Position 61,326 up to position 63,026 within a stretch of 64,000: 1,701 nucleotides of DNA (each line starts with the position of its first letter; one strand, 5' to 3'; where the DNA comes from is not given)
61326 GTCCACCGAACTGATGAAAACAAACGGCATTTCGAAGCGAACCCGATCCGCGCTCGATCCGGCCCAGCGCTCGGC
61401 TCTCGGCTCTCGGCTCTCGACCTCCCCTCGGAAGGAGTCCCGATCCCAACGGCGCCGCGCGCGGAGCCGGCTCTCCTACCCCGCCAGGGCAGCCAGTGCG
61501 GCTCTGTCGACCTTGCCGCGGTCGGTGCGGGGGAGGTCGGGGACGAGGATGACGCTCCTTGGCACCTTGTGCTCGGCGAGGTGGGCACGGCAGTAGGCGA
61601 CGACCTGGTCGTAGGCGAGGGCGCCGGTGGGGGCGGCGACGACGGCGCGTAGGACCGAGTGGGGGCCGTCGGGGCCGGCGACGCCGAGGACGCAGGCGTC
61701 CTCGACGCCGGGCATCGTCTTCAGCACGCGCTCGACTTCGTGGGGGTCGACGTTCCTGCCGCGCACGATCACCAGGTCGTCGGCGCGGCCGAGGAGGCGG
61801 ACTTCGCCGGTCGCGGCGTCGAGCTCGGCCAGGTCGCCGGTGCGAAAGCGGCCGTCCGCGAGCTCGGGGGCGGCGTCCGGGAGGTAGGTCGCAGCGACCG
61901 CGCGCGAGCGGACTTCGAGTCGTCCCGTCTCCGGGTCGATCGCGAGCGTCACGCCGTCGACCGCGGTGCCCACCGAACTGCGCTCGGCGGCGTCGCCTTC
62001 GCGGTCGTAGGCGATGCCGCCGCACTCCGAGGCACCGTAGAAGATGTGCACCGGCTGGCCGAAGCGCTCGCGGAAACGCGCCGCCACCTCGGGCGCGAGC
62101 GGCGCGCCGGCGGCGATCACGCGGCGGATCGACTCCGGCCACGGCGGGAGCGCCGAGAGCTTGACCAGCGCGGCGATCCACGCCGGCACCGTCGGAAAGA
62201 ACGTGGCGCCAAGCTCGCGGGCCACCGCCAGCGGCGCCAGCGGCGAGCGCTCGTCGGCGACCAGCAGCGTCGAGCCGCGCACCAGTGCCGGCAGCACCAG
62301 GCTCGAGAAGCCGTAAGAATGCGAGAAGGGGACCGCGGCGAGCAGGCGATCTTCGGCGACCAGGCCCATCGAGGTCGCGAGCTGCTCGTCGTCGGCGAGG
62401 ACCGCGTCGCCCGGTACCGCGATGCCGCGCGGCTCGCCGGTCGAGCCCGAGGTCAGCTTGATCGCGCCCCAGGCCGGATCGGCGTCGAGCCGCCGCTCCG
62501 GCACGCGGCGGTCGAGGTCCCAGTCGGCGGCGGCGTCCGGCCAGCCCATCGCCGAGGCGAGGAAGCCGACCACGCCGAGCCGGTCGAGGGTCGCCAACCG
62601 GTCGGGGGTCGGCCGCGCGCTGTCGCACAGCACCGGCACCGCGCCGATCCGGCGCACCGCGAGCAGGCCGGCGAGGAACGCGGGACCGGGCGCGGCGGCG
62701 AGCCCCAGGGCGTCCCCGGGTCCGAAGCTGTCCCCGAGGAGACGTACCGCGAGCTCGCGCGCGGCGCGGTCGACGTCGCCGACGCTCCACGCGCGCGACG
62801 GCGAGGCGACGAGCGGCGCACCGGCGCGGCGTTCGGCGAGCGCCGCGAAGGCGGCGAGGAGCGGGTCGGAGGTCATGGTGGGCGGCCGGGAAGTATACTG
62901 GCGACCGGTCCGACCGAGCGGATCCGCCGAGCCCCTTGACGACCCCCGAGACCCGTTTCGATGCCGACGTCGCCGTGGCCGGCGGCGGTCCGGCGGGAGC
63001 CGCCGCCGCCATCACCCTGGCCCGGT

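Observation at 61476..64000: Right-edge fragment of a probable halogenated natural-product locus: ANL adenylating enzyme divergent from a PltA/Bmp2-type halogenase with overlapping start codons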

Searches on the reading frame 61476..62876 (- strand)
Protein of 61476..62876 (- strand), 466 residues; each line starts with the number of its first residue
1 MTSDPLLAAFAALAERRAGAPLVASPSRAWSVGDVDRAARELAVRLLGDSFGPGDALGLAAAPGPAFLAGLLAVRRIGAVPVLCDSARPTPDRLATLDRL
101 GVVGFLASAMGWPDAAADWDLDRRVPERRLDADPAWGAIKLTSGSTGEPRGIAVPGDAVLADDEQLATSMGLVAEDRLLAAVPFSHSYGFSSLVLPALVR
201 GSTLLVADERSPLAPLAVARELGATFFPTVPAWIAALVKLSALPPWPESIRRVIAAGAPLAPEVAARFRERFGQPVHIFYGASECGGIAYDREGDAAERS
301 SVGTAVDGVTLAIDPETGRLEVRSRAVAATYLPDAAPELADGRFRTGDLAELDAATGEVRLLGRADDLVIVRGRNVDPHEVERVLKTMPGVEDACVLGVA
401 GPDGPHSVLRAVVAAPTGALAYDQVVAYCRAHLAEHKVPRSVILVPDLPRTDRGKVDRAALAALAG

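Call 6: search_protein_families(library=pfam, proteins=[window:61476-62876:-], max_evalue=0.01)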
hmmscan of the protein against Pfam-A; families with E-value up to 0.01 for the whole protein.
window:61476-62876:- (466 aa): 2 families
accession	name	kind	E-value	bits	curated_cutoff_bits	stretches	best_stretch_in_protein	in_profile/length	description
PF00501.34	AMP-binding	-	1.6e-41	142.8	29.9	1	14-331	5-383/384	AMP-binding enzyme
PF13193.12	AMP-binding_C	-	1.6e-12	48.6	24.5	1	380-455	1-76/76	AMP-binding enzyme C-terminal domain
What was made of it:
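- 61476..62876 (-): ANL adenylating enzyme, 466 aa, short ApeH-like size. Inferred to be an acyl/aryl-ACP synthetase. Pfam AMP-binding plus AMP-binding_C (call 6).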

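Call 7: search_protein_families(library=ncbifam, proteins=[window:61476-62876:-], max_evalue=0.001)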
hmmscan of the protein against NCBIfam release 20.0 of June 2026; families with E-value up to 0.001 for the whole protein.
window:61476-62876:- (466 aa): 106 families (the best 25 are shown)
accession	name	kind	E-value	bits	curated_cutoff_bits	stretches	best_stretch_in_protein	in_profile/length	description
NF004837.0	PRK06187.1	subfamily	8.4e-54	182.7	476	1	140-461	176-518/531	long-chain-fatty-acid--CoA ligase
NF005801.1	PRK07656.1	equivalog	3.4e-48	164.5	657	1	96-459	124-497/500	FadD3 family acyl-CoA ligase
NF004511.1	PRK05852.1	equivalog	2.3e-47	161.8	650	2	138-464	159-503/505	FadD7 family fatty acid--CoA ligase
NF005702.0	PRK07514.1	subfamily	3.3e-44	151.1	558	1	136-461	159-496/506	malonyl-CoA synthase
NF004808.0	PRK06155.1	equivalog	9.2e-40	136.4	722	1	136-462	182-519/542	ATP-dependent acyl-CoA ligase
NF009233.0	PRK12583.1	subfamily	1.4e-39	136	832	1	130-461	198-546/558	fatty acid CoA ligase family protein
NF004114.0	PRK05605.1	equivalog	8.1e-39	133.4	766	1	137-460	224-564/575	long-chain-fatty-acid--CoA ligase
NF052269.1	Staph_lig_FadD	equivalog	1e-38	133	650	1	138-463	154-491/499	long-chain-fatty-acid--CoA ligase FadD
NF009921.1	PRK13382.1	exception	4.7e-38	131.2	850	1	138-461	194-528/529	acyl-CoA ligase FadD12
NF005858.0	PRK07787.1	subfamily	9.5e-37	126.5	575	1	127-462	121-469/471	acyl-CoA synthetase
NF006182.0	PRK08316.1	subfamily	4.4e-36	124.5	663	1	138-456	175-508/523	fatty acyl-CoA synthetase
TIGR01923.1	menE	equivalog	1.3e-35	123.1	330.15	1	138-461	117-442/442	o-succinylbenzoate--CoA ligase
TIGR03208.1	cyc_hxne_CoA_lg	equivalog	3.2e-35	121.9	792.3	1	139-459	200-534/538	cyclohexanecarboxylate-CoA ligase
TIGR03098.1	ligase_PEP_1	hypoth_equivalog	6.6e-35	120.5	592.35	2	346-463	400-516/517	acyl-CoA ligase (AMP-forming), exosortase A system-associated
NF004814.0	PRK06164.1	equivalog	2.2e-33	115.6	677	1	78-454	138-516/540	acyl-CoA synthetase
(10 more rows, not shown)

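Call 8: find_encoding_contigs(protein=window:61476-62876:-, flank=10000, max_places=6)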
Protein window:61476-62876:- (466 aa): 2 contigs read that carry it; 2 places shown.
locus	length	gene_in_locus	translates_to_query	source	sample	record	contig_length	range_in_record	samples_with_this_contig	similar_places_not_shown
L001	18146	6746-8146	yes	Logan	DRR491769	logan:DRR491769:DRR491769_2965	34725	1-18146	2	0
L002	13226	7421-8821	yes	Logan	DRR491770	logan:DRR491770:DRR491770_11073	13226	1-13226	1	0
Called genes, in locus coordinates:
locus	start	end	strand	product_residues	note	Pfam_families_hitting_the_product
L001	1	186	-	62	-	?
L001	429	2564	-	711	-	PF00672:HAMP, PF07228:SpoIIE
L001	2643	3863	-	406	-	PF00109:ketoacyl-synt, PF13723:Ketoacyl-synt_2 (faint)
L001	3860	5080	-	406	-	PF00109:ketoacyl-synt, PF02801:Ketoacyl-synt_C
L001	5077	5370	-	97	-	PF00550:PP-binding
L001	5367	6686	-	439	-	PF00890:FAD_binding_2 (weak), PF01494:FAD_binding_3, PF03486:HI0933_like (faint), PF04820:Trp_halogenase, PF07992:Pyr_redox_2 (faint), PF12831:FAD_oxidored, PF01266:DAO (weak), PF04820:Trp_halogenase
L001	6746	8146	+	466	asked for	PF00501:AMP-binding, PF13193:AMP-binding_C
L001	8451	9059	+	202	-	-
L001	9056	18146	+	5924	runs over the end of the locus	PF13243:SQHop_cyclase_C, PF07705:CARDB, PF07705:CARDB, PF13860:FlgD_ig, PF13860:FlgD_ig, PF07705:CARDB, PF03160:Calx-beta, PF20597:pAdhesive_15, +13 more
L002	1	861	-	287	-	?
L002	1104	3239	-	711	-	PF00672:HAMP, PF07228:SpoIIE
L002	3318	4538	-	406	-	PF00109:ketoacyl-synt, PF13723:Ketoacyl-synt_2 (faint)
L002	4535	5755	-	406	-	PF00109:ketoacyl-synt, PF02801:Ketoacyl-synt_C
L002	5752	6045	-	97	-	PF00550:PP-binding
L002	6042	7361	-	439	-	PF00890:FAD_binding_2 (weak), PF01494:FAD_binding_3, PF03486:HI0933_like (faint), PF04820:Trp_halogenase, PF07992:Pyr_redox_2 (faint), PF12831:FAD_oxidored, PF01266:DAO (weak), PF04820:Trp_halogenase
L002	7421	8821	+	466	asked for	PF00501:AMP-binding, PF13193:AMP-binding_C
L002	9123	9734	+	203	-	-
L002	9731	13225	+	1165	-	?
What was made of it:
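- A carrier protein follows the halogenase (call 8).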

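Call 11: search_protein_families(library=ncbifam, proteins=[L002:6042-7361:-, L002:5752-6045:-, L002:4535-5755:-, L002:3318-4538:-, L002:1104-3239:-, L002:1-861:-, L002:9123-9734:+], max_evalue=0.001)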
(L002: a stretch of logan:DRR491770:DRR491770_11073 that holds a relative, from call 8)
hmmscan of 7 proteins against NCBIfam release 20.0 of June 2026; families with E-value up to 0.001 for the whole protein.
L002:6042-7361:- (439 aa): 71 families (the best 25 are shown)
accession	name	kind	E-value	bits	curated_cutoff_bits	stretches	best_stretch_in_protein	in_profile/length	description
NF033113.0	halo_ClmS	equivalog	7.2e-62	209.6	900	1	10-364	3-358/570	chloramphenicol-biosynthetic FADH2-dependent halogenase CmlS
NF049967.1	QhpG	equivalog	1.2e-40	139.7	240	1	12-334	1-293/423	flavin-dependent monooxygenase QhpG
TIGR02032.1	GG-red-SF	subfamily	1e-37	130.4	158.8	1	11-325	2-295/297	geranylgeranyl reductase family protein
NF038171.1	maturase_LodB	equivalog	1.1e-25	90.5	400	1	11-363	1-345/361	lysine-epsilon-oxidase maturase LodB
NF038174.1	maturase_GoxB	equivalog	9.4e-24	84.1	400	1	11-333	2-316/358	glycine oxidase maturase GoxB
NF004780.0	PRK06126.1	subfamily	1.4e-18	66.5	445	1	5-331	4-342/552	hypothetical protein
NF005313.0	PRK06847.1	subfamily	1.6e-16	60.3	372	1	11-150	6-145/375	hypothetical protein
NF045655.1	MkRedMenJ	equivalog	9.7e-16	57.7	700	1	9-190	4-178/406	menaquinone reductase MenJ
NF004832.0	PRK06184.1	subfamily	2.8e-15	56.1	476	1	8-181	5-180/506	hypothetical protein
NF041080.1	DGGGPL_reductase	equivalog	4.3e-15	55.5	580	1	11-339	3-323/447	digeranylgeranylglycerophospholipid reductase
NF004833.1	PRK06185.1-1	subfamily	1.8e-14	53.3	488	1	11-352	4-337/403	FAD-dependent oxidoreductase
NF004834.1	PRK06185.1-3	subfamily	7.4e-14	51.4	500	1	7-352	5-341/420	FAD-dependent oxidoreductase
NF005691.0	PRK07494.1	equivalog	4.1e-13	48.7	459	1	9-318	8-306/404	UbiH/UbiF family hydroxylase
TIGR02023.1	BchP-ChlP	subfamily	5.1e-13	48.8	343.3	1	11-41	2-32/388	geranylgeranyl diphosphate reductase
NF041385.1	Dggglyphlred_Halo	equivalog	1.1e-11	43.9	700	0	10-45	5-40/405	digeranylgeranylglycerophospholipid reductase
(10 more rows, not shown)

L002:5752-6045:- (97 aa): 13 families
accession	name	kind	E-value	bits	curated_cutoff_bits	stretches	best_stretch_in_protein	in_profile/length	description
NF006617.0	PRK09184.1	subfamily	4.5e-14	52.2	70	1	5-82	13-91/96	phosphopantetheine-binding protein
NF002151.0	PRK00982.1-5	equivalog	1.2e-08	35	92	1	7-65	5-59/78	acyl carrier protein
NF002149.0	PRK00982.1-3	equivalog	2.6e-08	33.7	106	1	8-65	6-59/78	acyl carrier protein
NF002148.0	PRK00982.1-2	subfamily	3.9e-08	33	71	1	4-66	3-61/79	acyl carrier protein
TIGR00517.1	acyl_carrier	equivalog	8.4e-08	32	70.45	1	6-65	4-59/77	acyl carrier protein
NF005480.0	PRK07081.1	equivalog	1.7e-07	31.1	72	1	11-80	6-72/83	acyl carrier protein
NF005798.0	PRK07639.1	equivalog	1.7e-06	28.3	100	1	1-82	1-79/91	petrobactin biosynthesis protein AsbD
NF003757.0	PRK05350.1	equivalog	2.9e-06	27.3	65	1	2-65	3-62/83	acyl carrier protein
NF058660.1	cispen_ACP_AmcB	equivalog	3.2e-06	27.2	80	1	10-80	6-74/80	cispentacin biosynthesis acyl carrier protein AmcB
NF052616.1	ACP_for_OlsHI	equivalog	6.6e-06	26.4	130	1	20-83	17-79/83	ornithine lipid biosynthesis acyl carrier protein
NF009104.0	PRK12449.1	equivalog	1.5e-05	24.8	70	1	1-84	1-78/80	acyl carrier protein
NF002150.0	PRK00982.1-4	subfamily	0.00026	21.2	66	1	1-65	1-61/80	acyl carrier protein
NF002147.0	PRK00982.1-1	equivalog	0.00061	19.6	84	1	4-66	6-64/83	acyl carrier protein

L002:4535-5755:- (406 aa): 35 families (the best 25 are shown)
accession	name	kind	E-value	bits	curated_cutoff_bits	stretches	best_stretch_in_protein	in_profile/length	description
TIGR03150.1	fabF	equivalog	1.2e-90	304.1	493.75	1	6-399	3-406/407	beta-ketoacyl-ACP synthase II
NF005589.0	PRK07314.1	subfamily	2e-86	290.3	387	1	4-399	4-409/413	beta-ketoacyl-ACP synthase II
NF006618.0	PRK09185.1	subfamily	2.7e-84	283.5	407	1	5-399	4-390/394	beta-ketoacyl-ACP synthase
NF004970.0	PRK06333.1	subfamily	9e-72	242.2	525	1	4-399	4-419/424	beta-ketoacyl-ACP synthase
NF058662.1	cispenta_AmcF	equivalog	7e-62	209.6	325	1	6-399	2-367/369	cispentacin biosynthesis acyltransferase subunit AmcF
NF005076.0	PRK06501.1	equivalog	1.5e-61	208.6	629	1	6-400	13-421/425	beta-ketoacyl-ACP synthase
NF006274.0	PRK08439.1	equivalog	4.5e-59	200.3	621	1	6-398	4-402/406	beta-ketoacyl-ACP synthase II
NF006587.0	PRK09116.1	equivalog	4e-58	197.1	470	1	5-399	3-404/408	beta-ketoacyl-ACP synthase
NF006434.0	PRK08722.1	equivalog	3.7e-56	190.8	759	1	1-398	1-410/414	beta-ketoacyl-ACP synthase II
NF004618.0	PRK05952.1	equivalog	6.5e-55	186.6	455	1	6-401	4-382/384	beta-ketoacyl-ACP synthase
NF005490.0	PRK07103.1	equivalog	2e-52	178.7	445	1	4-400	4-411/414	polyketide beta-ketoacyl:acyl carrier protein synthase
NF005916.1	PRK07910.1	equivalog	1e-47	163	560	1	105-398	115-414/418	KasA/KasB family beta-ketoacyl-ACP synthase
NF005935.0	PRK07967.1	equivalog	1.3e-41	142.8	630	1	6-400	4-402/406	beta-ketoacyl-ACP synthase I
NF045894.1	PKS_plus_SDR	equivalog_domain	9.8e-30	102.9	1740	1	74-352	92-370/1515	type I polyketide synthase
NF041183.1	Pks2_ls1_myc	equivalog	9.5e-27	92.3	2400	1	73-353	91-367/2086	sulfolipid-1 biosynthesis phthioceranic/hydroxyphthioceranic acid synthase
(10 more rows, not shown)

L002:3318-4538:- (406 aa): 17 families
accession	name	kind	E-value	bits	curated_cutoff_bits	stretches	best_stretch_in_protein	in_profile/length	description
TIGR03150.1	fabF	equivalog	1.2e-45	156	493.75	1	3-403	2-406/407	beta-ketoacyl-ACP synthase II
NF005589.0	PRK07314.1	subfamily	9.4e-43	146.5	387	1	1-403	3-409/413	beta-ketoacyl-ACP synthase II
NF004970.0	PRK06333.1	subfamily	1.2e-31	110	525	1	2-401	4-417/424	beta-ketoacyl-ACP synthase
NF005490.0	PRK07103.1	equivalog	1e-30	107.2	445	1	2-371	4-371/414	polyketide beta-ketoacyl:acyl carrier protein synthase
NF004618.0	PRK05952.1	equivalog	3.6e-29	101.8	455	1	85-403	68-380/384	beta-ketoacyl-ACP synthase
NF006274.0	PRK08439.1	equivalog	2.3e-28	99.1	621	1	1-398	1-398/406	beta-ketoacyl-ACP synthase II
NF006587.0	PRK09116.1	equivalog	9.6e-27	93.8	470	1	1-341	1-336/408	beta-ketoacyl-ACP synthase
NF005916.1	PRK07910.1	equivalog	5.5e-26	91.4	560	1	76-397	85-409/418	KasA/KasB family beta-ketoacyl-ACP synthase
NF005935.0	PRK07967.1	equivalog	1.3e-23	83.5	630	1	1-403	1-401/406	beta-ketoacyl-ACP synthase I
NF005076.0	PRK06501.1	equivalog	1.2e-21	77.1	629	1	4-403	13-420/425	beta-ketoacyl-ACP synthase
NF006434.0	PRK08722.1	equivalog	1.9e-21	76.4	759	1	2-320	4-319/414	beta-ketoacyl-ACP synthase II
NF058662.1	cispenta_AmcF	equivalog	3e-18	66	325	1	4-403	2-367/369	cispentacin biosynthesis acyltransferase subunit AmcF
NF006618.0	PRK09185.1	subfamily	6.3e-18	65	407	1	2-403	3-390/394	beta-ketoacyl-ACP synthase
NF005084.0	PRK06519.1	equivalog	4e-09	36.1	320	1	226-393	234-383/397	beta-ketoacyl-ACP synthase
NF045894.1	PKS_plus_SDR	equivalog_domain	5.3e-08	30.9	1740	1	118-326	126-329/1515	type I polyketide synthase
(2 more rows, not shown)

L002:1104-3239:- (711 aa): 16 families
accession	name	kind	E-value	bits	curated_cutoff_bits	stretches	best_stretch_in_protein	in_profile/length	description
NF038263.1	prot_phos_SiaA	equivalog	8.7e-22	77.4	700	1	383-708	319-655/658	biofilm regulation protein phosphatase SiaA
NF007837.0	PRK10549.1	equivalog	2.1e-12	46.5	603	1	386-448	176-238/466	envelope stress sensor histidine kinase BaeS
NF040691.1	MtrAB_MtrB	equivalog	7.3e-12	45.1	450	1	360-457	174-271/507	MtrAB system histidine kinase MtrB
NF012163.2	BaeS_SmeS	equivalog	4.4e-11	42.4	500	1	383-448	173-238/457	sensor histidine kinase efflux regulator BaeS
NF047794.1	HisKinPtgB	equivalog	1.1e-09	37.2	1000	1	381-472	343-432/656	two-component system sensor histidine kinase PgtB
NF058645.1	MCPCtpMPsAe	equivalog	1.7e-09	37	900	1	381-444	213-277/558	methyl-accepting chemotaxis protein CtpM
NF033092.0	HK_WalK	equivalog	5e-09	35.3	725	1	386-457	189-259/594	cell wall metabolism sensor histidine kinase WalK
NF045505.1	RR_RssB_Pseudo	equivalog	9.2e-07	28.2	700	1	447-653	125-340/394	two-component system response regulator RssB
NF045911.1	TCSHisKinNblS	equivalog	1.2e-06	27.2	1000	1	386-453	193-260/621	two-component system sensor histidine kinase NblS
NF041210.1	his_kin_PieS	equivalog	1.4e-06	27.6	850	1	386-458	179-251/474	two component system sensor histidine kinase PieS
NF008312.0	PRK11100.1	equivalog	9.2e-06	24.7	356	1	358-447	166-254/477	two-component system sensor histidine kinase CreC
NF008184.0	PRK10935.1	equivalog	2.8e-05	23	553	1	380-451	158-230/565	nitrate/nitrite two-component system sensor histidine kinase NarQ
NF007896.0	PRK10600.1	equivalog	6e-05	21.9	578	1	379-453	159-232/598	nitrate/nitrite two-component system sensor histidine kinase NarX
NF007898.0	PRK10604.1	equivalog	6.2e-05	22.3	478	1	399-444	161-206/433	two-component system sensor histidine kinase RstB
NF008468.0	PRK11360.1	equivalog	7.1e-05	21.3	646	1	377-448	199-268/616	two-component system sensor histidine kinase AtoS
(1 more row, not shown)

L002:1-861:- (287 aa): 5 families
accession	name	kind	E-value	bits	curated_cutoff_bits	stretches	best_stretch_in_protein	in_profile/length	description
NF008738.0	PRK11768.1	equivalog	4.1e-98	328.8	194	1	6-287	6-287/327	serine/threonine protein kinase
NF041273.1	GlcN_kinase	equivalog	1e-10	41.4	550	1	120-229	176-287/391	glucosamine kinase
NF003558.0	PRK05231.1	equivalog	1.8e-06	27.2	271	1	73-271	66-269/322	homoserine kinase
NF038156.1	lant_syn_V_LxmK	equivalog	2.4e-05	23.6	315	1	117-232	106-227/347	class V lanthionine synthetase subunit LxmK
TIGR02457.1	TreS_Cterm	hypoth_equivalog_domain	0.00041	19.2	375.05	1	172-221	357-405/529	putative maltokinase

L002:9123-9734:+ (203 aa): 1 family
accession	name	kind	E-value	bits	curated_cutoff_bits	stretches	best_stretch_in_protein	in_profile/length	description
NF041515.1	GspC_delta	equivalog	0.00047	20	150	1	58-143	77-159/311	type II secretion system protein GspC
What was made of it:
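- On Aryl polyene (APE) gene cluster family: NF006617 is the best hit of the ACP, but at 52.2 bits it is below the cutoff of 70 (call 11). The KS scores 283.5 bits against a cutoff of 407, and FabF models score higher (call 11).
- Closest known: Carrier-linked. Different: Hal1 scores far below the CmlS equivalog cutoff, 210 bits against 900 (call 11).
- The ACP scores 52 bits against a cutoff of 70 and the KS scores 283 against 407, so both fall below the ApeE and ApeO family thresholds (call 11). Hal1 also hits QhpG at 140 bits and the GG-reductase subfamily at 130 bits against a cutoff of 159 (call 11).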
